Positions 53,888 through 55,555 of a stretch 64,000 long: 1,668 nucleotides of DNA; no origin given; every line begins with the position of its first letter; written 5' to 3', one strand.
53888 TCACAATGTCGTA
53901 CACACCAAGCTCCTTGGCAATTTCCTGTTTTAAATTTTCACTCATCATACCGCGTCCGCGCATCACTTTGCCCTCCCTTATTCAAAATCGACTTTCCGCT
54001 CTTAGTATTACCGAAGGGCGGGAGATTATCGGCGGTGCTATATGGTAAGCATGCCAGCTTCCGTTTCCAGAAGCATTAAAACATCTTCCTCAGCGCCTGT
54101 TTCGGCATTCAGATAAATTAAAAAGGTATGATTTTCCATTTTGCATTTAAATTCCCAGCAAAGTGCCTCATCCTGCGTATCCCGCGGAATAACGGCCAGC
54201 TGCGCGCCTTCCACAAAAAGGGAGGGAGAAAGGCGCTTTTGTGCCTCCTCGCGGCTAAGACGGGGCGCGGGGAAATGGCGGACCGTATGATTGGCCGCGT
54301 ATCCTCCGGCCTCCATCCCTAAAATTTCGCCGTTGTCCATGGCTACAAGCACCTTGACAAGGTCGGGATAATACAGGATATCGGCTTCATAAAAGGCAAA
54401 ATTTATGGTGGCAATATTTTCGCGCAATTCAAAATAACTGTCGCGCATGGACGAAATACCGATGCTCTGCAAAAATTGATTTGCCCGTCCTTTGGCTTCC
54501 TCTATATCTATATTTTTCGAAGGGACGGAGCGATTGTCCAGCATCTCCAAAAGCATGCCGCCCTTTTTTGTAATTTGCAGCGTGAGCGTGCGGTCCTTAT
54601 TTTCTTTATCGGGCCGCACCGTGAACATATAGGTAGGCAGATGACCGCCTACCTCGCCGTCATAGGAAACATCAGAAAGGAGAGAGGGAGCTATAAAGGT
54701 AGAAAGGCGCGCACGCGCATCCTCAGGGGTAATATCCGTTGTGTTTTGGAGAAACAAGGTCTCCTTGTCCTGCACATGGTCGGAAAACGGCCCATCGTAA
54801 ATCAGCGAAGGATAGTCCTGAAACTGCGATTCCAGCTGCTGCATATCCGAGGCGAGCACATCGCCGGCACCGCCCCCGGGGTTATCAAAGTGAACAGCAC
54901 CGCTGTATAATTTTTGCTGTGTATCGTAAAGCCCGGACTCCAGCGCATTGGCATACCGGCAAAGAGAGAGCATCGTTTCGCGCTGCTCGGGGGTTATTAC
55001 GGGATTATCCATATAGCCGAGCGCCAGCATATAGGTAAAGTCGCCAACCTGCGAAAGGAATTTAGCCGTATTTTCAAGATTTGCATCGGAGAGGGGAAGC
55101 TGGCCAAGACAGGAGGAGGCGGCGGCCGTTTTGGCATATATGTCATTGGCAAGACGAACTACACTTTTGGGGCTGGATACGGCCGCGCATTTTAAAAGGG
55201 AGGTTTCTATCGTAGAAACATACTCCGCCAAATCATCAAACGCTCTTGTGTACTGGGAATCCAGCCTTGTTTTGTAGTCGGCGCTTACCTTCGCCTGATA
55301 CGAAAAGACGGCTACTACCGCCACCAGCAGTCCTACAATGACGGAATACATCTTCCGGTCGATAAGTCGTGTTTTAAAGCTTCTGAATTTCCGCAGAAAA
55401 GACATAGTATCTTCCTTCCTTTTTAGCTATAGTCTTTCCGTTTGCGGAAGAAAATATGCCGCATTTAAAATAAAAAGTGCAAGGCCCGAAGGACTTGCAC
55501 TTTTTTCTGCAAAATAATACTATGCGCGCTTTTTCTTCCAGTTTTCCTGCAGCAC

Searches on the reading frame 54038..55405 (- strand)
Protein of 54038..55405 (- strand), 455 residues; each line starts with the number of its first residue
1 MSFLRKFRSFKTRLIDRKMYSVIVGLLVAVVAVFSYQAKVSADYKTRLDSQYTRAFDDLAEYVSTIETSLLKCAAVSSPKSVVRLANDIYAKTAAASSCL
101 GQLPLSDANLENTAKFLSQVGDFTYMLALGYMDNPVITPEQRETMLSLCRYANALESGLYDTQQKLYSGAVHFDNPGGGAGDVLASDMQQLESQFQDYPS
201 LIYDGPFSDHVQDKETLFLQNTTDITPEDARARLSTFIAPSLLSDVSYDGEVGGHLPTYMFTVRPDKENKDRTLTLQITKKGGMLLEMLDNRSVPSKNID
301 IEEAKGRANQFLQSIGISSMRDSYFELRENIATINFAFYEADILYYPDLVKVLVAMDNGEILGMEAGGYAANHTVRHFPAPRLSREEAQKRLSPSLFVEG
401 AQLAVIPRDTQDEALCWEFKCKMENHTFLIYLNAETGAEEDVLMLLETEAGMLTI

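Call 70: search_protein_families(library=pfam, proteins=[window:54038-55405:-], max_evalue=0.00001)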
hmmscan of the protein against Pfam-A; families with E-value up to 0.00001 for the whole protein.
window:54038-55405:- (455 aa): 2 families
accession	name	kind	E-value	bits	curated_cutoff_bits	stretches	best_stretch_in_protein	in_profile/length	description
PF14620.12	YPEB_PepSY1-2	-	1.1e-51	176.1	31.7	1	186-378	3-194/195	YpeB sporulation, PepSY1 and PepSY2 domains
PF20769.2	YPEB_N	-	4.4e-32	111.3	27.3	1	42-173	3-134/136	YpeB N-terminal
